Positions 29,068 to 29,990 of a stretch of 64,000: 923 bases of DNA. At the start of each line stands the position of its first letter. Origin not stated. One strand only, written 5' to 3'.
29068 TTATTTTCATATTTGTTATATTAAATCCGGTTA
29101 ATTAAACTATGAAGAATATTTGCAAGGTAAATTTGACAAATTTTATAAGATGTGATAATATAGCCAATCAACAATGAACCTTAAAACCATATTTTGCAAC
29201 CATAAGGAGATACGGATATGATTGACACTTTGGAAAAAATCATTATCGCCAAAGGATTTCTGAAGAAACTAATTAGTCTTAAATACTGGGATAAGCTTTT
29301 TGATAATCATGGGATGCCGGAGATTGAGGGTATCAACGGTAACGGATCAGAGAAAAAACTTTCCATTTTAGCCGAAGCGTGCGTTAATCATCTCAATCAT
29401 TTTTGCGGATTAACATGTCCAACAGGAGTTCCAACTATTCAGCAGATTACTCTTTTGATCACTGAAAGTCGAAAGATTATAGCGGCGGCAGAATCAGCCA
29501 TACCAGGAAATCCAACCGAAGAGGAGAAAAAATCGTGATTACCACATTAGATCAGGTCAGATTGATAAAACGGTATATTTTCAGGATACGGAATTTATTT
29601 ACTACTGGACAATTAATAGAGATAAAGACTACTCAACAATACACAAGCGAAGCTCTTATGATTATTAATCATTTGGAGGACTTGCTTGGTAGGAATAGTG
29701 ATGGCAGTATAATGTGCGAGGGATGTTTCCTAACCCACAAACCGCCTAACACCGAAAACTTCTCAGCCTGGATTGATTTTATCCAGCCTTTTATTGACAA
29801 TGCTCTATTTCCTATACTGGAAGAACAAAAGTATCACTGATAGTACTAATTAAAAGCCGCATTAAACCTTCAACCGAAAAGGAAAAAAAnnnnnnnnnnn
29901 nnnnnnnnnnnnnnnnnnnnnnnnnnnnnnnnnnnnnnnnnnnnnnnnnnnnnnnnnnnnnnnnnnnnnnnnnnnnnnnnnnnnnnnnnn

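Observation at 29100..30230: Tandem triplet of paralogous roughly 100-aa proteins with their own promoter, between proS and rseP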

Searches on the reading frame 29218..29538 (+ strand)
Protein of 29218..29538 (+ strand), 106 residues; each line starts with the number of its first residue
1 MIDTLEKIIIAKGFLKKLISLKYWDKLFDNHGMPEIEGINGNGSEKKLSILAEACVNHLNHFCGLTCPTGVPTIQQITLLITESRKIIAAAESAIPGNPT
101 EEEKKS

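Call 3: search_protein_families(library=pfam, proteins=[window:29218-29538:+], max_evalue=1)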
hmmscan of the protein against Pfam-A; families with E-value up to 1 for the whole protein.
window:29218-29538:+ (106 aa): 1 family
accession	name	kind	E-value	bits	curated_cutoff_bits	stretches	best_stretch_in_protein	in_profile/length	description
PF20758.2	2B_soluble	-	0.011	16.1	27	1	14-62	76-122/142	2B protein soluble domain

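Call 8: search_protein_families(library=ncbifam, proteins=[window:29218-29538:+], max_evalue=1)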
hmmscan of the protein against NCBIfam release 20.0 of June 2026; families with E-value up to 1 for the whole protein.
window:29218-29538:+ (106 aa): 1 family
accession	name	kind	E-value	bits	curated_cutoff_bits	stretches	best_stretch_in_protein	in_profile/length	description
NF002188.0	PRK01045.1-2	equivalog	0.15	11.1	420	1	30-95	121-184/315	4-hydroxy-3-methylbut-2-enyl diphosphate reductase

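Call 9: search_protein_families(library=phrogs, proteins=[window:29218-29538:+], max_evalue=1)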
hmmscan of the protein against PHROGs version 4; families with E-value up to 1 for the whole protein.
window:29218-29538:+ (106 aa): 1 family
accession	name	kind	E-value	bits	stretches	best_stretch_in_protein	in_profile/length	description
phrog_19374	-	tail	0.31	9.7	1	12-47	509-544/1057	tail protein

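Call 10: search_protein_families(library=padloc, proteins=[window:29218-29538:+], max_evalue=1)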
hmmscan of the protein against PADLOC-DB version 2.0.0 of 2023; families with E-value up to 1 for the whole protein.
window:29218-29538:+ (106 aa): 0 families

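Call 12: find_homologous_proteins(query=window:29218-29535:+, max_evalue=0.01)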
Query window:29218-29535:+ (106 aa): 5 proteins with E <= 0.01 among 13 candidates.
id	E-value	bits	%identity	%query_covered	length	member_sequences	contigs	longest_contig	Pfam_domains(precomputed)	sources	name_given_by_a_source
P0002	6.0e-64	230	100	100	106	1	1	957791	-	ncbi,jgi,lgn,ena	ncbi:MAG: hypothetical protein WC473_01520 [Patescibacteria group bacterium]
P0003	5.1e-47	176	79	100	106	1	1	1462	-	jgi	-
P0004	9.6e-45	169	78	100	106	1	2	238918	-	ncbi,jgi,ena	ncbi:MAG: hypothetical protein WC668_01485 [Patescibacteria group bacterium]|jgi:hypothetical protei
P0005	3.5e-39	151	72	100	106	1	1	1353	-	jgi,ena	-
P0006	2.2e-34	135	68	100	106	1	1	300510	-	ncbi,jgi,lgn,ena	ncbi:MAG: hypothetical protein WCT16_00585 [Candidatus Buchananbacteria bacterium]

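Call 14: find_encoding_contigs(protein=P0004, flank=6000, max_places=3)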
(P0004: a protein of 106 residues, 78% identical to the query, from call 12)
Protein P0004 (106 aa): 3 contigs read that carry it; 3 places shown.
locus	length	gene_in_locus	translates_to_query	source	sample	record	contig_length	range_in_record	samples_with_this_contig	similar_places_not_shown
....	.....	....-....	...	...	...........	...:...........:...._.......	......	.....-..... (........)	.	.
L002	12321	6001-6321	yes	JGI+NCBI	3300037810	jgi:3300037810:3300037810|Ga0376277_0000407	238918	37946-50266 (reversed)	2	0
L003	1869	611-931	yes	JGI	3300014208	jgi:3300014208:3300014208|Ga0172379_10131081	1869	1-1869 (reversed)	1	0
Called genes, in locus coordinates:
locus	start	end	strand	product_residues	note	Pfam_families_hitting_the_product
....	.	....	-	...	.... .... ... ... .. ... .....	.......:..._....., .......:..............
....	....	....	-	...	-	-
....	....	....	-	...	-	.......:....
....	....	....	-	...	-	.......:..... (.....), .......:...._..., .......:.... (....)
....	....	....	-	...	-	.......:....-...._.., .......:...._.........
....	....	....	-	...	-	-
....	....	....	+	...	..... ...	-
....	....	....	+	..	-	-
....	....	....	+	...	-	-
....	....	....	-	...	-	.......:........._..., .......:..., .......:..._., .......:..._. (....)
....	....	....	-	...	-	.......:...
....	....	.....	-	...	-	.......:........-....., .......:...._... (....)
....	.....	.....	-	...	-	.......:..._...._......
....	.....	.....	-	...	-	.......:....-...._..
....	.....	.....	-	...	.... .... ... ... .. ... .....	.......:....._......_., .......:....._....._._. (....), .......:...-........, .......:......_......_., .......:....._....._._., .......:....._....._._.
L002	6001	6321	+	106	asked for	-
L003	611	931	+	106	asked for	-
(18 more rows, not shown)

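Call 15: find_encoding_contigs(protein=P0006, flank=6000, max_places=3)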
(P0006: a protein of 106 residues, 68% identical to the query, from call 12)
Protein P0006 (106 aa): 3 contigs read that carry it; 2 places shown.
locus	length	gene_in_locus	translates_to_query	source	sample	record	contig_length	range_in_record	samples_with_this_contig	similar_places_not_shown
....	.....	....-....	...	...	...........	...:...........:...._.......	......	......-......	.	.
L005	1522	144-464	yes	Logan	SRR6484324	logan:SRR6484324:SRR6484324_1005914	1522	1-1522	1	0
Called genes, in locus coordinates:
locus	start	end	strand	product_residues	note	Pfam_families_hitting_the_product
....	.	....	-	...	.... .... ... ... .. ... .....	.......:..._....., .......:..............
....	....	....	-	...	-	-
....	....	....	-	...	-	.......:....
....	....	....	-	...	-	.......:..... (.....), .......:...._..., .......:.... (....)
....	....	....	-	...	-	-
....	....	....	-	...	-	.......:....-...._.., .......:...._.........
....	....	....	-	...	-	-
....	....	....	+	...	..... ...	-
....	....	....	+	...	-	-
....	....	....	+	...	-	-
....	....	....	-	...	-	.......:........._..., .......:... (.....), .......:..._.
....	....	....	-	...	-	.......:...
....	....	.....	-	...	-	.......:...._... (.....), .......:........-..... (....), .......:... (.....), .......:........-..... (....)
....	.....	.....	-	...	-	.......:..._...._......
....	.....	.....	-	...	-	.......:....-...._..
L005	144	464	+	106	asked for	-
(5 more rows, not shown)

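Call 16: find_encoding_contigs(protein=P0003, flank=6000, max_places=3)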
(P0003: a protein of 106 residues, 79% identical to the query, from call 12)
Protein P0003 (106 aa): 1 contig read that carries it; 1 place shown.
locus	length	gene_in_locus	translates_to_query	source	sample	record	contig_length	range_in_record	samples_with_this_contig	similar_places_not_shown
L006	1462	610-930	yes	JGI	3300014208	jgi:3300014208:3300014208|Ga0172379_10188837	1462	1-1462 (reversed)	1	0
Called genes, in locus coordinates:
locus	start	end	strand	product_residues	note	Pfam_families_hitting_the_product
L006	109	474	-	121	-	-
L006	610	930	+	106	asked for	-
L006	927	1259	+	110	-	-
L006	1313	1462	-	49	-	?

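Call 17: find_encoding_contigs(protein=P0005, flank=6000, max_places=3)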
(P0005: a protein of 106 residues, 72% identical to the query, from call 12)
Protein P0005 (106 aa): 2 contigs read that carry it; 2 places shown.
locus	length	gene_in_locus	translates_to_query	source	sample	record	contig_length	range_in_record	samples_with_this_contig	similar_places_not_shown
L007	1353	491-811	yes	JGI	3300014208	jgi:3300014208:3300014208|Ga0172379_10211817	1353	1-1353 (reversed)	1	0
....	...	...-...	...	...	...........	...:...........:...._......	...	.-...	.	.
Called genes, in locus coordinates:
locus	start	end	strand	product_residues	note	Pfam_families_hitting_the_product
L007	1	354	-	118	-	?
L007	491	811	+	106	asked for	-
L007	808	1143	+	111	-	-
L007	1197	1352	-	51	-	?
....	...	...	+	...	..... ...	-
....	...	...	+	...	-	-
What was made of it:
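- On Polymorphic-toxin or bacteriocin immunity proteins: A-B-C versus A-C loci (calls 14-17).
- B is dispensable (calls 16, 17).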

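Call 44: predict_structure(alignment_id=A7)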
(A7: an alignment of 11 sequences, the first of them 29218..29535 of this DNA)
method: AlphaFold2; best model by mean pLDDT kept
length: 106 residues; sequences in the alignment: 11
mean_pLDDT: 81.7   pTM: 0.72
mean pLDDT of the five models: 81.7, 81.7, 81.1, 80.7, 80.1
residues with pLDDT >= 90: 57; 70-90: 21; 50-70: 14; < 50: 14
segments of 3 or more residues with pLDDT < 50: 32-44
pLDDT, mean of each block of 10 residues (from residue 1): 83 98 89 46 68 96 91 93 96 73 53
secondary structure, 60 per line:
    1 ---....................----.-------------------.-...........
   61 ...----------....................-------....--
elements in order: H4-23 H50-63 H74-93 H101-104

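Call 62: fold_search(model_id=the predicted structure, library=pdb)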
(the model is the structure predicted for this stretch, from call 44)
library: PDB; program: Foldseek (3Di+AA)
matches with E <= 10: 57; with E <= 0.001: 0
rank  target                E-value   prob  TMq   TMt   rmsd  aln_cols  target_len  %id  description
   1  9bl8                  2.3e+00  0.20  0.34  0.41  11.3        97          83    9  MIT (L7C/A43C) Domain of Vps4p (released 2025-03-12)
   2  6wj6_D                2.6e+00  0.06  0.23  0.10  10.2        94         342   12  Cryo-EM structure of apo-Photosystem II from Synechocystis sp. PCC 6803 (released 2020-08-26)
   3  1lri                  2.7e+00  0.06  0.23  0.24  14.1        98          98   14  BETA-CRYPTOGEIN-CHOLESTEROL COMPLEX (released 2002-05-29)
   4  5mdx_D                3.5e+00  0.04  0.22  0.10   9.9        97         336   11  Cryo-EM structure of the PSII supercomplex from Arabidopsis thaliana (released 2017-06-21)
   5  5cwb                  4.6e+00  0.06  0.26  0.16  11.2       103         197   13  Crystal structure of de novo designed helical repeat protein DHR4 (released 2015-12-16)
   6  1kt0                  4.9e+00  0.18  0.37  0.12   9.4        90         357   12  Structure of the Large FKBP-like Protein, FKBP51, Involved in Steroid Receptor Complexes (released 2003-02-04)
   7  1wol                  4.9e+00  0.12  0.42  0.37   6.8       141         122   15  Crystal Structure of ST0689, an archaeal HEPN homologue (released 2005-11-22)
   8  9mks                  4.9e+00  0.04  0.24  0.14  11.3        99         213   12  MVV CA Hexamer Assembled via Liposome Templating (released 2025-10-08)
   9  1kt1                  5.5e+00  0.16  0.37  0.12   9.5        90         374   12  Structure of the Large FKBP-like Protein, FKBP51, Involved in Steroid Receptor Complexes (released 2003-02-04)
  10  4v61_AT               5.5e+00  0.11  0.36  0.37  10.8        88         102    8  Homology model for the Spinach chloroplast 30S subunit fitted to 9.4A cryo-EM map of the 70S chlororibosome. (released 2014-07-09)
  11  2a9u_A                5.5e+00  0.08  0.32  0.26  13.3       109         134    8  Structure of the N-terminal domain of Human Ubiquitin carboxyl-terminal hydrolase 8 (USP8) (released 2005-08-16)
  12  5omp                  5.8e+00  0.15  0.37  0.11   9.5        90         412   12  Human FKBP5 protein (released 2017-11-08)
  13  5j43_B                5.8e+00  0.03  0.22  0.23  15.6       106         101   13  CdiA-CT from uropathogenic Escherichia coli in complex with CysK (released 2016-07-27)
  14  5njx_A                6.2e+00  0.15  0.37  0.11   9.4        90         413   12  Human FKBP51 protein in complex with C-terminal peptide of Human HSP 90-alpha (released 2017-11-08)
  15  8dh9_D                6.2e+00  0.03  0.20  0.15  11.8       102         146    7  Leptin-bound leptin receptor complex-D3-D7 (released 2023-04-19)
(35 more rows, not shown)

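Call 64: find_encoding_contigs(protein=P0002, flank=10000, max_places=3)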
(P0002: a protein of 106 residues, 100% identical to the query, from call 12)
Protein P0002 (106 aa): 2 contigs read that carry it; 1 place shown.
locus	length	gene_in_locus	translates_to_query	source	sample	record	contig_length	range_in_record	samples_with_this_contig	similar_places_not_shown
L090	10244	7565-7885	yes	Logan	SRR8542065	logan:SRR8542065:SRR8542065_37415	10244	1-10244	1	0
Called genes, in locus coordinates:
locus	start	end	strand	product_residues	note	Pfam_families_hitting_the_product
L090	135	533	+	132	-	-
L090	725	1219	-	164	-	PF03449:GreA_GreB_N, PF01272:GreA_GreB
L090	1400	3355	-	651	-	PF03717:PBP_dimer, PF00905:Transpeptidase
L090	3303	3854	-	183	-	-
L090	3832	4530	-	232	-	PF04085:MreC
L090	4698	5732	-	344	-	PF00022:Actin (faint), PF06723:MreB_Mbl, PF14450:FtsA (weak)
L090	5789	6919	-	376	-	PF00587:tRNA-synt_2b, PF03129:HGTP_anticodon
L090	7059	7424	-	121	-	-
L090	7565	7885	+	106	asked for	-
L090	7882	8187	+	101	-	-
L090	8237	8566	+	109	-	-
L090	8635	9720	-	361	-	PF02163:Peptidase_M50, PF00595:PDZ (weak), PF13180:PDZ_2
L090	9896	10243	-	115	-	?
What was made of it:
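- On RiPP precursors (NHLP/Nif11-type): No modifying enzyme lies within ±10 kb (call 64).
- No maturation enzyme is nearby (call 64).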

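Call 67: find_related_loci(query=A6, collection=viral_contigs, flank=5000)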
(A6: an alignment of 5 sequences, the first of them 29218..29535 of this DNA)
Query A6 (106 aa) in viral_contigs; peptide patterns used: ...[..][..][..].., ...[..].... (x = any residue, [..] = any of these).
60 stretches matched a pattern, but none encodes a relative of the query by tblastn (E <= 1e-3).

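Call 80: find_related_loci(query=A6, collection=metagenome_contigs, flank=3000)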
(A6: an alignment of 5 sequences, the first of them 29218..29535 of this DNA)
Query A6 (106 aa) in metagenome_contigs; peptide patterns used: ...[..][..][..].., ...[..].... (x = any residue, [..] = any of these).
599 stretches matched a pattern (row limit reached: there are more); 3 encode a relative of the query (tblastn E <= 1e-3); 3 distinct loci.
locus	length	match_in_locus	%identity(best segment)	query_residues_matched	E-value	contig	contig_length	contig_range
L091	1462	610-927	79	1-106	1e-56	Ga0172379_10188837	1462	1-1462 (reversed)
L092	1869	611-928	78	1-106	8e-54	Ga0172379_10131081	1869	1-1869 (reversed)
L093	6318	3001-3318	68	1-106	5e-43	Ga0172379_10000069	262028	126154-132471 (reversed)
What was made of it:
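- Tried and rejected: The JGI metagenome scan (call 80) returned only loci already known.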

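Call 82: search_protein_families(library=pfam, alignment_id=A11, max_evalue=1)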
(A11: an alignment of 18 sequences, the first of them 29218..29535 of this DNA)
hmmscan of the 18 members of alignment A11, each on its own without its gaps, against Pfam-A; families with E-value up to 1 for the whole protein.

A. member 1, window:29218-29535:+ (106 aa): 1 family
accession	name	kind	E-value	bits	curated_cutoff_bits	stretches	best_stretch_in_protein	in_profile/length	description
PF20758.2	2B_soluble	-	0.011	16.1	27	1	14-62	76-122/142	2B protein soluble domain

B. families by the number of members that match (of 18 scanned): 12 families
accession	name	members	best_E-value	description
PF20758.2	2B_soluble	1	0.011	2B protein soluble domain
PF13901.12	RH_dom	1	0.039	Rubicon Homology Domain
PF14337.13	Abi_alpha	1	0.053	Abortive infection alpha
PF23407.1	WD40_Apc4_C_fungal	1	0.053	Apc4 WD40 domain C-terminal half, fungal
PF18405.6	SLC25_like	1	0.054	Mitochondrial SLC25 homolog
PF09133.15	SANTA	1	0.058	SANTA (SANT Associated)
PF21498.3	Obc1_C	1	0.075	Oxalate biosynthetic component 1, C-terminal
PF24571.2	HEAT_SCC3-SA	1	0.11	Cohesin subunit SCC3/SA, HEAT-repeats domain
PF00643.29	zf-B_box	1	0.11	B-box zinc finger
PF23132.1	DUF7049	1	0.13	Domain of unknown function (DUF7049)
PF19917.4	bpX1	1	0.19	MoxR-vWA-beta-propeller ternary system domain bpX1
PF04444.19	Dioxygenase_N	1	0.19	Catechol dioxygenase N terminus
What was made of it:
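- On Polymorphic-toxin or bacteriocin immunity proteins: No Pfam, NCBIfam or PADLOC hit for any of 18 members (calls 3, 8, 10, 82).
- Eighteen members scanned against Pfam gave no shared hit (calls 3, 8, 9, 10, 82). There is no hit to any toxin or antitoxin model in Pfam, NCBIfam or PADLOC (calls 3, 8, 10, 82).
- Tried and rejected: None was shared between members (calls 3, 8-10, 82).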

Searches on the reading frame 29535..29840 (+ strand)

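Call 3: search_protein_families(library=pfam, proteins=[window:29535-29840:+], max_evalue=1)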
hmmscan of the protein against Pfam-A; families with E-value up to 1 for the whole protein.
window:29535-29840:+ (101 aa): 0 families

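Call 8: search_protein_families(library=ncbifam, proteins=[window:29535-29840:+], max_evalue=1)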
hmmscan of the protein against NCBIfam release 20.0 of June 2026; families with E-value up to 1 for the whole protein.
window:29535-29840:+ (101 aa): 0 families

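Call 9: search_protein_families(library=phrogs, proteins=[window:29535-29840:+], max_evalue=1)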
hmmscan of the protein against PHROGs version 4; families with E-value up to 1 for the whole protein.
window:29535-29840:+ (101 aa): 1 family
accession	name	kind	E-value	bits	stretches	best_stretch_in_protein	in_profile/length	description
phrog_4811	-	unknown function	0.14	13.2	1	6-46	2-43/67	-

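Call 10: search_protein_families(library=padloc, proteins=[window:29535-29840:+], max_evalue=1)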
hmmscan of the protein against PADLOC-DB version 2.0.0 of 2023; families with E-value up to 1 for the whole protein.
window:29535-29840:+ (101 aa): 0 families
